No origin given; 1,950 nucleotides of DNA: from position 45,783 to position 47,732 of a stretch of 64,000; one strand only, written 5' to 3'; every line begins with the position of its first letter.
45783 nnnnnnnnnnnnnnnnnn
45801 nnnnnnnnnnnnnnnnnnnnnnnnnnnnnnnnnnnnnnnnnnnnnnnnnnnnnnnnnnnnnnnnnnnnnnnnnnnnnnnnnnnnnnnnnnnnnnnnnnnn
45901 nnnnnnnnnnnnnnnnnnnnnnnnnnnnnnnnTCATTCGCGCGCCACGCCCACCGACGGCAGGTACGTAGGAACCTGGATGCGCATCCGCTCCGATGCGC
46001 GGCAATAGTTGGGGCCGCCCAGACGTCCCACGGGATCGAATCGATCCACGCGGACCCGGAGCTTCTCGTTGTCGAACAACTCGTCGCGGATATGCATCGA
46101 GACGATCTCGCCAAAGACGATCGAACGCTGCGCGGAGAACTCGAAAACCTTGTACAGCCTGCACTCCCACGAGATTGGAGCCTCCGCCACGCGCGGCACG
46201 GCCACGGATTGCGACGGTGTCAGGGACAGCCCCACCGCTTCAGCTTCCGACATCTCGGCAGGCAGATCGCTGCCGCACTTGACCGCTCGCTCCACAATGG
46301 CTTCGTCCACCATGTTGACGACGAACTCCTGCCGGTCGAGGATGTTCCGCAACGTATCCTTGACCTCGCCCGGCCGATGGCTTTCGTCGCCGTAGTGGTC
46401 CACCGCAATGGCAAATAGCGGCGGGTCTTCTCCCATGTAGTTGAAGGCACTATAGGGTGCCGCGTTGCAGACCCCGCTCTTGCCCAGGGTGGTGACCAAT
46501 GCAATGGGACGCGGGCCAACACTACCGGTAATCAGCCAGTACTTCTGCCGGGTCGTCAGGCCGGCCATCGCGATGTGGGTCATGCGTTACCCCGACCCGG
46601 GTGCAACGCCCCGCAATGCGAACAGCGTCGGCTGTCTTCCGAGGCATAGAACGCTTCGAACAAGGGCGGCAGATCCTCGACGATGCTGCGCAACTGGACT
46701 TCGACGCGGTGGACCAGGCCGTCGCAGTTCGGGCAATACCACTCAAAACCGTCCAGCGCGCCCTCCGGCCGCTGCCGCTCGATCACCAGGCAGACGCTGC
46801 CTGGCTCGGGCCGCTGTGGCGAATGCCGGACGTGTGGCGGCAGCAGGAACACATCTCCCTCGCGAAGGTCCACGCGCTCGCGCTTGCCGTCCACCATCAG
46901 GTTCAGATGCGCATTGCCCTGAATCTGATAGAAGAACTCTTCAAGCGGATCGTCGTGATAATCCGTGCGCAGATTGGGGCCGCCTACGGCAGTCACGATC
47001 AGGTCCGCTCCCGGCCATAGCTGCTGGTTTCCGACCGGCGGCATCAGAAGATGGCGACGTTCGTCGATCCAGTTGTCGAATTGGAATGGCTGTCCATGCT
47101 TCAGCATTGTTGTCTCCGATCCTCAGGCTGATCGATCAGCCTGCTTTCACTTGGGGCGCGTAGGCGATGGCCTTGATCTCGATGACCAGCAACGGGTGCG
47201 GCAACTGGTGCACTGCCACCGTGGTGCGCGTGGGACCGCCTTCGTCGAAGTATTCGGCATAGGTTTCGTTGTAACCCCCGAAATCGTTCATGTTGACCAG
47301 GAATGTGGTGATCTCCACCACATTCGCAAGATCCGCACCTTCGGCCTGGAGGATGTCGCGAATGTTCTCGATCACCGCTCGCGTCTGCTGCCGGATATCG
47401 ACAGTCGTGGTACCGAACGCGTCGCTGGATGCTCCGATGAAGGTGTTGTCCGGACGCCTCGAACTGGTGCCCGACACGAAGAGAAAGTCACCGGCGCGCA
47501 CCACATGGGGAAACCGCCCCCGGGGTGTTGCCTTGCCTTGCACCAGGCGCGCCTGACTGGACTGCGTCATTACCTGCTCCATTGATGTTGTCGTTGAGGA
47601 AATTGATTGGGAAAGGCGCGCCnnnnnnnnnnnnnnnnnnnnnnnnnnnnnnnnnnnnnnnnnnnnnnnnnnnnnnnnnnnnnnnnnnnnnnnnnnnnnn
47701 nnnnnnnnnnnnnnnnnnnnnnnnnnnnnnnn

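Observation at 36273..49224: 13-kb minus-strand 3-hydroxyanthranilate meta-cleavage island, possibly a 2-nitrobenzoate (nba-type) pathway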

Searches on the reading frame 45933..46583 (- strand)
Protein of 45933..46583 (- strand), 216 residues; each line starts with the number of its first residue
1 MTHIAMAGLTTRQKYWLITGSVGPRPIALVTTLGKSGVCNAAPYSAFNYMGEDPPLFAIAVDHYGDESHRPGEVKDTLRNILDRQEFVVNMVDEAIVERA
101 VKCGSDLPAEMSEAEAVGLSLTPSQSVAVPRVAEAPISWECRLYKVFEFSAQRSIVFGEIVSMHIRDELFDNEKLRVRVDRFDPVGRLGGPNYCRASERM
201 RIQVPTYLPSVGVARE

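Call 5: search_protein_families(library=pfam, proteins=[window:45936-46583:-])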
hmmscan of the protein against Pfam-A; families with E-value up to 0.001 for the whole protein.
seq(216 aa): 1 family
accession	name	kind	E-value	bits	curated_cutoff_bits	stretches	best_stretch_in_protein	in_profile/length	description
PF01613.24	Flavin_Reduct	-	8.2e-23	81.7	27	1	24-171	5-139/153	Flavin reductase like domain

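Call 17: search_solved_structures(query=window:45936-46583:-, max_evalue=0.001, show_alignments=1)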
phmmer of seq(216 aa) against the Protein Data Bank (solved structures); distinct sequences matched with E-value up to 0.001: 4.
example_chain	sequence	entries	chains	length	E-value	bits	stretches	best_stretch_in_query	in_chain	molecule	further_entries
4z85_A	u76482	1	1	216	1.3e-110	371.1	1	1-216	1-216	2-nitrobenzoate nitroreductase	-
3bpk_A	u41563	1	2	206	2.6e-33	118.6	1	10-203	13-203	Nitrilotriacetate monooxygenase component B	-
1eje_A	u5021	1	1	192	2.6e-21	79.4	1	23-193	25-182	FMN-BINDING PROTEIN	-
3fge_A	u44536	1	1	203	1.1e-07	34.8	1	8-173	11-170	putative flavin reductase with split barrel domain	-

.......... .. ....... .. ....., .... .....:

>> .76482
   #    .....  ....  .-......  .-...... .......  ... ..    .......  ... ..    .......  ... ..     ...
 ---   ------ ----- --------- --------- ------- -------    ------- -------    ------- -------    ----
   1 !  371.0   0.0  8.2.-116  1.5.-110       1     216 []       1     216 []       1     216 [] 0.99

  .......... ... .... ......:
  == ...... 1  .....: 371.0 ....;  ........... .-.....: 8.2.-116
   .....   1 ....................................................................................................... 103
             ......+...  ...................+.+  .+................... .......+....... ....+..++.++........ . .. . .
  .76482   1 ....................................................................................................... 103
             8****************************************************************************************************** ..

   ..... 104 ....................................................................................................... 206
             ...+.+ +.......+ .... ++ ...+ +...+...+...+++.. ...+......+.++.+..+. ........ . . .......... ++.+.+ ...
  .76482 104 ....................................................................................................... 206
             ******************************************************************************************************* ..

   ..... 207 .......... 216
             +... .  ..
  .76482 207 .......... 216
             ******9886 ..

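Call 28: find_related_loci(query=window:45933-46583:-, collection=genome_contigs, flank=10000)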
Query window:45933-46583:- (216 aa) in genome_contigs; peptide patterns used: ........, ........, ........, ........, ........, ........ (x = any residue, [..] = any of these).
66 stretches matched a pattern; 32 encode a relative of the query (tblastn E <= 1e-3); 32 distinct loci.
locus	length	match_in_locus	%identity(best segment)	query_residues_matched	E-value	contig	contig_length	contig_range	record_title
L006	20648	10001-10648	84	1-216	7e-126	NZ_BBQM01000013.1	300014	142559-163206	Cupriavidus basilensis strain KF708, whole genome shotgun sequence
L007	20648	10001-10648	78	1-216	6e-120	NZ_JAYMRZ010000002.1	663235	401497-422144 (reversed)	Paraburkholderia phymatum strain JPY584 NODE_2_length_663235_cov_31.266462, whole genome shotgun sequence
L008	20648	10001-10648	78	1-216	8e-119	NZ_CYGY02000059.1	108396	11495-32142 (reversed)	Paraburkholderia piptadeniae strain STM7183, whole genome shotgun sequence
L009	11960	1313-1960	72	1-216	3e-112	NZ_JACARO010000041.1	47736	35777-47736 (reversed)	Pseudomonas sp. P7548 p7548-P-gingeri_S19_L001_contig_41, whole genome shotgun sequence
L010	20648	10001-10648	72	1-216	2e-111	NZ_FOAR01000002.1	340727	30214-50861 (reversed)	Pseudomonas agarici strain LMG 2112, whole genome shotgun sequence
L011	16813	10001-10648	72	1-216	6e-109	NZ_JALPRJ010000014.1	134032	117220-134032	Caballeronia sp. SEWSISQ10-4 2 NODE_14_length_134032_cov_88.360659, whole genome shotgun sequence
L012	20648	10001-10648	71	1-216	2e-108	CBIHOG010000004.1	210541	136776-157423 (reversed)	MAG TPA_asm: uncultured Variovorax sp. isolate SRR18156213_metabat2_6 genome assembly, contig: ERZ27336873.75, whole gen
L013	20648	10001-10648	72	1-216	4e-108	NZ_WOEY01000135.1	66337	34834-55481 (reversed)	Paraburkholderia solitsugae strain 1N id=136, whole genome shotgun sequence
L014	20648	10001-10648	71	1-216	6e-107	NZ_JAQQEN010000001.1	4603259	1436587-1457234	Paraburkholderia fungorum strain RL18-167-BIC-A 1, whole genome shotgun sequence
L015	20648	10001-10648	69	1-216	4e-106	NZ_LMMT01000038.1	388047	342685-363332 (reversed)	Pseudorhodoferax sp. Leaf265 contig_7, whole genome shotgun sequence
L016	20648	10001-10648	72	1-216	1e-105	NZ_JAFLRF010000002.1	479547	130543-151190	Trinickia mobilis strain DHG64 scaffold2, whole genome shotgun sequence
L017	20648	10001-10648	70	1-216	8e-105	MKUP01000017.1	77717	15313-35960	MAG: Burkholderiales bacterium 67-32 SCNpilot_cont_300_bf_scaffold_296, whole genome shotgun sequence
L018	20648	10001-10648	69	1-216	3e-104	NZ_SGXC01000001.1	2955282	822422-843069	Pigmentiphaga kullae strain K24 Ga0310531_11, whole genome shotgun sequence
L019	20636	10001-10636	70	1-212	4e-103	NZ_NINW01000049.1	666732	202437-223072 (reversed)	Pigmentiphaga sp. NML080357 NML080357_S20_L001_001_1, whole genome shotgun sequence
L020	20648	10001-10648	68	1-216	8e-103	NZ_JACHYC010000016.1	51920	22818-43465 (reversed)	Variovorax sp. Sphag1AA Ga0365386_16, whole genome shotgun sequence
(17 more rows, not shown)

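Call 32: list_cluster_members(proteins=[window:45933-46583:-, window:36273-36854:-, window:46580-47107:-, window:43718-44803:-, window:47623-49224:-, window:35148-35774:+, window:33980-34714:+, window:51419-52627:-, window:62703-63965:-, window:24183-26177:+])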
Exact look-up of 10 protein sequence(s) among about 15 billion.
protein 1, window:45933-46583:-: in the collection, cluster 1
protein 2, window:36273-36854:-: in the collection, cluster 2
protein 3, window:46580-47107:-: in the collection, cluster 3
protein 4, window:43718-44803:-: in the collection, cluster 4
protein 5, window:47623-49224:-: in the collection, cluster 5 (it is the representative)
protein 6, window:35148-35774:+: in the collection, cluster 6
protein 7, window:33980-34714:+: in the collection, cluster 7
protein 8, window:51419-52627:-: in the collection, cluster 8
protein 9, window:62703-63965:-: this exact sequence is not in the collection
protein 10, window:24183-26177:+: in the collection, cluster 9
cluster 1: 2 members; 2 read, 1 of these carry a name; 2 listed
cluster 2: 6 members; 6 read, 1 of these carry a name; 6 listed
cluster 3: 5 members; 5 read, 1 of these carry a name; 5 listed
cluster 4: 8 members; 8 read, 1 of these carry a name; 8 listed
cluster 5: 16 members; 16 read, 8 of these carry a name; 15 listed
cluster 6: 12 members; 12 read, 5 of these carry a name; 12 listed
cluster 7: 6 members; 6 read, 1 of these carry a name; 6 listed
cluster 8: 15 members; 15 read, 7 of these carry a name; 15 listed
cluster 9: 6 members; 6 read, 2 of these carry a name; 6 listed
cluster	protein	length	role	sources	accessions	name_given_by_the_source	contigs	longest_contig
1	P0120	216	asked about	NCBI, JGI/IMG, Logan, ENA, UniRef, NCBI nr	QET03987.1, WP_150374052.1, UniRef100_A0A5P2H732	flavin reductase family protein (plasmid) [Cupriavidus pauculus] | Flavin reductase family protein n=1 Tax=Cupriavidus pauculus TaxID=82633 ... | flavin reductase family protein [Cupriavidus pauculus]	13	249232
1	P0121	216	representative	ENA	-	-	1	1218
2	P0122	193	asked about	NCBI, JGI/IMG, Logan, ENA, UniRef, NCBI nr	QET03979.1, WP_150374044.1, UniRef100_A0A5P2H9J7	NAD(P)H-dependent oxidoreductase (plasmid) [Cupriavidus pauculus] | NAD(P)H-dependent oxidoreductase n=1 Tax=Cupriavidus pauculus TaxID=82633 ... | NAD(P)H-dependent oxidoreductase [Cupriavidus pauculus]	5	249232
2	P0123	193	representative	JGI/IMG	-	-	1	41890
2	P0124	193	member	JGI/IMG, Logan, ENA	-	-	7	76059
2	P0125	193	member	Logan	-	-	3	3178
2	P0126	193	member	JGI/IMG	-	-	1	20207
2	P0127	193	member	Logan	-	-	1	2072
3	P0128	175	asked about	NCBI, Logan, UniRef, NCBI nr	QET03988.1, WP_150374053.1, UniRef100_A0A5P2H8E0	3-hydroxyanthranilate 3,4-dioxygenase (plasmid) [Cupriavidus pauculus] | 3-hydroxyanthranilate 3,4-dioxygenase n=1 Tax=Cupriavidus pauculus TaxID=82633 ... | 3-hydroxyanthranilate 3,4-dioxygenase [Cupriavidus pauculus]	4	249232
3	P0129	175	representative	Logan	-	-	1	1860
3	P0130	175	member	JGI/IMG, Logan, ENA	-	-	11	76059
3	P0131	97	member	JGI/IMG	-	-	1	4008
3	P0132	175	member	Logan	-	-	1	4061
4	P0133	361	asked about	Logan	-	-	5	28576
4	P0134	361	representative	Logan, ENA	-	-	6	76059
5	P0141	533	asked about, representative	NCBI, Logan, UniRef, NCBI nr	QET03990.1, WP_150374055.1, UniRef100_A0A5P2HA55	MHS family MFS transporter (plasmid) [Cupriavidus pauculus] | MHS family MFS transporter n=1 Tax=Cupriavidus pauculus TaxID=82633 RepID=A0A5P2HA55_9BURK | MFS transporter [Cupriavidus pauculus]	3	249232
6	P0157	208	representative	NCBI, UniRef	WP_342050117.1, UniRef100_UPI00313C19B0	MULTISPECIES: tyrosine-type recombinase/integrase [unclassified Cupriavidus] | tyrosine-type recombinase/integrase n=1 Tax=unclassified Cupriavidus TaxID=2640874 ...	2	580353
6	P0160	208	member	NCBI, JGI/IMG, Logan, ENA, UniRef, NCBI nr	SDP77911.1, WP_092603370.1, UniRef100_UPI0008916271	Phage integrase family protein [Ralstonia sp. 25mfcol4.1] | tyrosine-type recombinase/integrase n=1 Tax=Ralstonia sp. 25mfcol4.1 TaxID=1761899 ... | tyrosine-type recombinase/integrase [Ralstonia sp. 25mfcol4.1]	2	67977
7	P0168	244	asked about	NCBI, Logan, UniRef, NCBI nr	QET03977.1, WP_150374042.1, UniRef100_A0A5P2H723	haloacid dehalogenase type II (plasmid) [Cupriavidus pauculus] | (S)-2-haloacid dehalogenase n=1 Tax=Cupriavidus pauculus TaxID=82633 ... | haloacid dehalogenase type II [Cupriavidus pauculus]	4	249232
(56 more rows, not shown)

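Call 50: search_protein_families(library=ncbifam, proteins=[window:45933-46583:-], max_evalue=1e-10)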
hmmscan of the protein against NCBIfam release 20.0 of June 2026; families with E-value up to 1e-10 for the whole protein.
window:45933-46583:- (216 aa): 0 families

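Call 72: find_encoding_contigs(protein=P0160, flank=7000, max_places=2)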
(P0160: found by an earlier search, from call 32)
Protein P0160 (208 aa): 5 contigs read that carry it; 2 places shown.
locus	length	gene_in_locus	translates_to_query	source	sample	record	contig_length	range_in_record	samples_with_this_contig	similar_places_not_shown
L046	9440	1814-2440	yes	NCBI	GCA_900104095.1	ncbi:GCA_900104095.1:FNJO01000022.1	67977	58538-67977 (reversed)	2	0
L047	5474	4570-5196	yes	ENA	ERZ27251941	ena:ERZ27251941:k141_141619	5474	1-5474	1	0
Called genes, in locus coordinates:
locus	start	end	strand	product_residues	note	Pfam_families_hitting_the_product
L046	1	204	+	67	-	?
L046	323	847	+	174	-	PF01292:Ni_hydr_CYTB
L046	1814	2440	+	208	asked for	PF00589:Phage_integrase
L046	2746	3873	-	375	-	PF10282:Lactonase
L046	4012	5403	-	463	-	PF00171:Aldedh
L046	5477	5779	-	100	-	PF03992:ABM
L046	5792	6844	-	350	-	PF02615:Ldh_2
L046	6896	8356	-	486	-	PF03553:Na_H_antiporter (weak), PF03600:CitMHS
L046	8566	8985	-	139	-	PF07883:Cupin_2, PF02311:AraC_binding (weak)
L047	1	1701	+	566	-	?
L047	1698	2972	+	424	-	PF02321:OEP (weak)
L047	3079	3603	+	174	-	PF01292:Ni_hydr_CYTB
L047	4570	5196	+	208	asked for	PF00589:Phage_integrase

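Call 73: find_encoding_contigs(protein=P0157, flank=7000, max_places=2)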
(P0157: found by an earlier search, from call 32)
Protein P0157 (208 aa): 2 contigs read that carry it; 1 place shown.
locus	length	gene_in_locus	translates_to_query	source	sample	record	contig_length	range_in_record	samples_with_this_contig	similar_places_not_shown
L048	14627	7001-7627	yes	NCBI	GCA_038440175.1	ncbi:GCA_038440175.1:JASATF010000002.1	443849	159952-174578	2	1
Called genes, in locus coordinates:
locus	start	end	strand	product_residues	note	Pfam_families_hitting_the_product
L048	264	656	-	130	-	-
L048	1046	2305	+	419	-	-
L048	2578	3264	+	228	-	PF18728:HEPN_AbiV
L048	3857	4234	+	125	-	PF10711:DUF2513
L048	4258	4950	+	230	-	-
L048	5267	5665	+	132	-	-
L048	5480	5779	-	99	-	-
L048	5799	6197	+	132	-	PF15568:Imm39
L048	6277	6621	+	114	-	-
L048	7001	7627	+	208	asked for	PF00589:Phage_integrase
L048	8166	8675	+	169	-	-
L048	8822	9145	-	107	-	-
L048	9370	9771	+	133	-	PF02517:Rce1-like (weak)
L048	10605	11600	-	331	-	PF03401:TctC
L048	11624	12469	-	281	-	PF04909:Amidohydro_2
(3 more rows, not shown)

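Call 76: search_protein_families(library=pfam, proteins=[L010:10950-12584:+, L010:7830-8990:-, L010:7147-7752:-, L010:1657-2049:-, L010:6233-7150:-, L010:3819-4529:-], max_evalue=0.00001)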
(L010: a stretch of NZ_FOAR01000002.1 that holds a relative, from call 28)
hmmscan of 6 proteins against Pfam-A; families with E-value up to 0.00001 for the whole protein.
L010:10950-12584:+ (544 aa): 5 families
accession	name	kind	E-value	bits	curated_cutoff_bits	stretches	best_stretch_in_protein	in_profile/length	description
PF00015.26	MCPsignal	-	8e-43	146.7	34.6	1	335-510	10-171/172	Methyl-accepting chemotaxis protein (MCP) signalling domain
PF17200.10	sCache_2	-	1.2e-41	142.7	25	1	45-182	7-145/155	Single Cache domain 2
PF08269.17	dCache_2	-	1.3e-36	126.8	26.5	1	45-195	48-199/298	Cache domain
PF00672.30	HAMP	-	2.9e-11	44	25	1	210-263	1-52/53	HAMP domain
PF17201.10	Cache_3-Cache_2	-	3.1e-10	40.3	27.7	1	85-182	197-289/299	Cache 3/Cache 2 fusion domain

L010:7830-8990:- (386 aa): 3 families
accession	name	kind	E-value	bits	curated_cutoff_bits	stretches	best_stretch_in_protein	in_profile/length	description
PF13458.12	Peripla_BP_6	-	1.2e-74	252.4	31.7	1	22-360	1-342/343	Periplasmic binding protein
PF13433.12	Peripla_BP_5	-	1.9e-23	83.6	27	1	23-372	1-352/363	Periplasmic binding protein domain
PF01094.35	ANF_receptor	-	3e-12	46.7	25.4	1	50-348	10-341/353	Receptor family ligand binding region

L010:7147-7752:- (201 aa): 2 families
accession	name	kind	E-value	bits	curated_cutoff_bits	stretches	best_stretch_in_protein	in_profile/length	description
PF03358.20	FMN_red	-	7.3e-40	136.5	24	1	4-157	1-150/152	NADPH-dependent FMN reductase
PF02525.22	Flavodoxin_2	-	6.1e-10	39.6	27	1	5-120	2-131/198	Flavodoxin-like fold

L010:1657-2049:- (130 aa): 1 family
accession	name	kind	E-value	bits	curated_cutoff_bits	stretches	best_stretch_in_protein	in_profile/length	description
PF01042.26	Ribonuc_L-PSP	-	2.1e-25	89.5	27.3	1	12-123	6-117/121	Endoribonuclease L-PSP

L010:6233-7150:- (305 aa): 1 family
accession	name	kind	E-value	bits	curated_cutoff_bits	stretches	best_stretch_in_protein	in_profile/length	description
PF02653.21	BPD_transp_2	-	3.8e-35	121.8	26.8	1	10-293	3-269/269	Branched-chain amino acid transport system / permease component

L010:3819-4529:- (236 aa): 1 family
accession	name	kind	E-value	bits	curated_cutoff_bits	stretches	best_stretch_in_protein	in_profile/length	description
PF00005.33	ABC_tran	-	5.3e-30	105.2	25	1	22-164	3-136/137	ABC transporter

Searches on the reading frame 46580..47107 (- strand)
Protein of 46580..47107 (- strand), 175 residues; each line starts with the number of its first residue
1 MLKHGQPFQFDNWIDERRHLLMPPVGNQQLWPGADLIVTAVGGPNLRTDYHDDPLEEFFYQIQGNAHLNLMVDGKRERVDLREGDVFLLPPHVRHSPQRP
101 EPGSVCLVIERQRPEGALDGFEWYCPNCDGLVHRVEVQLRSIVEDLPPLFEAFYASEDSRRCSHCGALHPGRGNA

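Call 5: search_protein_families(library=pfam, proteins=[window:46583-47107:-])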
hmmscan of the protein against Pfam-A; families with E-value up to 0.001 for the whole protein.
seq(175 aa): 3 families
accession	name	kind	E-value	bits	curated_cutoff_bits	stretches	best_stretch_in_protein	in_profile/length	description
PF06052.18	3-HAO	-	5.1e-42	143.5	25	1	6-154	5-151/151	3-hydroxyanthranilic acid dioxygenase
PF07883.17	Cupin_2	-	2.2e-07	30.9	27.2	1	47-102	12-61/70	Cupin domain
PF02311.25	AraC_binding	-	8.7e-06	25.9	21.1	1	35-98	3-62/135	AraC-like ligand binding domain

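Call 50: search_protein_families(library=ncbifam, proteins=[window:46580-47107:-], max_evalue=1e-10)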
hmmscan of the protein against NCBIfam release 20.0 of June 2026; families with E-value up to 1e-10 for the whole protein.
window:46580-47107:- (175 aa): 2 families
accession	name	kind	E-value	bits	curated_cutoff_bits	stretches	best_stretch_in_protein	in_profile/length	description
NF009763.0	PRK13264.1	equivalog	6.7e-80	267.2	220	1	2-173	2-172/178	3-hydroxyanthranilate 3,4-dioxygenase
TIGR03037.1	anthran_nbaC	equivalog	3.4e-71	238.4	145.95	1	8-166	1-158/159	3-hydroxyanthranilate 3,4-dioxygenase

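Call 57: search_solved_structures(query=window:46580-47107:-, max_evalue=1e-10)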
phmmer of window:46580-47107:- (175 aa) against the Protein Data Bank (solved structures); distinct sequences matched with E-value up to 1e-10: 15.
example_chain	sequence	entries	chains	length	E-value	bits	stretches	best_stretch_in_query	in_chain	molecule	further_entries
1yfu_A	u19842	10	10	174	1e-94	318.6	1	1-173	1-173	3-hydroxyanthranilate-3,4-dioxygenase | 3-hydroxyanthranilate 3,4-dioxygenase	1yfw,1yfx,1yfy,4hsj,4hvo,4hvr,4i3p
6vi5_A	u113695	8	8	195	1.6e-94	318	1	1-173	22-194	3-hydroxyanthranilate 3,4-dioxygenase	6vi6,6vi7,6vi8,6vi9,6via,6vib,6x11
4wzc_A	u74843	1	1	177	5.5e-94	316.3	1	1-173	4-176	3-hydroxyanthranilate 3,4-dioxygenase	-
4hsl_A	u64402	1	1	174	6e-94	316.1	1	1-173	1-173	3-hydroxyanthranilate 3,4-dioxygenase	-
6bvr_A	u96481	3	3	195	7.8e-94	315.8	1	1-173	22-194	3-hydroxyanthranilate 3,4-dioxygenase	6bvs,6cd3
5v28_A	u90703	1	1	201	1.6e-93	314.7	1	1-173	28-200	3-hydroxyanthranilate 3,4-dioxygenase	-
6bvp_A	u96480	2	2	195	1.9e-93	314.5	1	1-173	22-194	3-hydroxyanthranilate 3,4-dioxygenase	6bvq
6d60_A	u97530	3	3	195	2.2e-93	314.3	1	1-173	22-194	3-hydroxyanthranilate 3,4-dioxygenase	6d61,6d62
5v27_A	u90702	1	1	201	2.3e-93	314.2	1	1-173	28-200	3-hydroxyanthranilate 3,4-dioxygenase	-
5v26_A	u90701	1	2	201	3.2e-93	313.8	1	1-173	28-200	3-hydroxyanthranilate 3,4-dioxygenase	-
4hvq_A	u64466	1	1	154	8.7e-83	279.7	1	1-154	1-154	3-hydroxyanthranilate 3,4-dioxygenase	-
1zvf_A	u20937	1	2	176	3.6e-31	111.3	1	6-172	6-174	3-hydroxyanthranilate 3,4-dioxygenase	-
3fe5_A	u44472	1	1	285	3e-27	98.6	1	7-160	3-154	3-hydroxyanthranilate 3,4-dioxygenase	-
2qnk_A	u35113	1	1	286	1.4e-26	96.3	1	12-160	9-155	3-hydroxyanthranilate 3,4-dioxygenase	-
5tk5_A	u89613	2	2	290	1.5e-26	96.3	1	12-160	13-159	3-hydroxyanthranilate 3,4-dioxygenase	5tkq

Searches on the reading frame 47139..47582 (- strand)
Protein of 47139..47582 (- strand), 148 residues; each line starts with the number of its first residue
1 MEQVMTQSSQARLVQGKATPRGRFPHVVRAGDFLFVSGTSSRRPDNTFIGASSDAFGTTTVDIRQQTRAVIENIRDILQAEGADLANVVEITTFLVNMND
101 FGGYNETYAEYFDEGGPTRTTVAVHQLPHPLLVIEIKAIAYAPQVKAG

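Call 5: search_protein_families(library=pfam, proteins=[window:47139-47582:-])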
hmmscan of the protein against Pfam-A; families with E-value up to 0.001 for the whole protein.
seq(148 aa): 1 family
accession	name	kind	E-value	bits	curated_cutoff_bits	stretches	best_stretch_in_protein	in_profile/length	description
PF01042.26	Ribonuc_L-PSP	-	1.3e-26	93.4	27.3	1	19-141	6-120/121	Endoribonuclease L-PSP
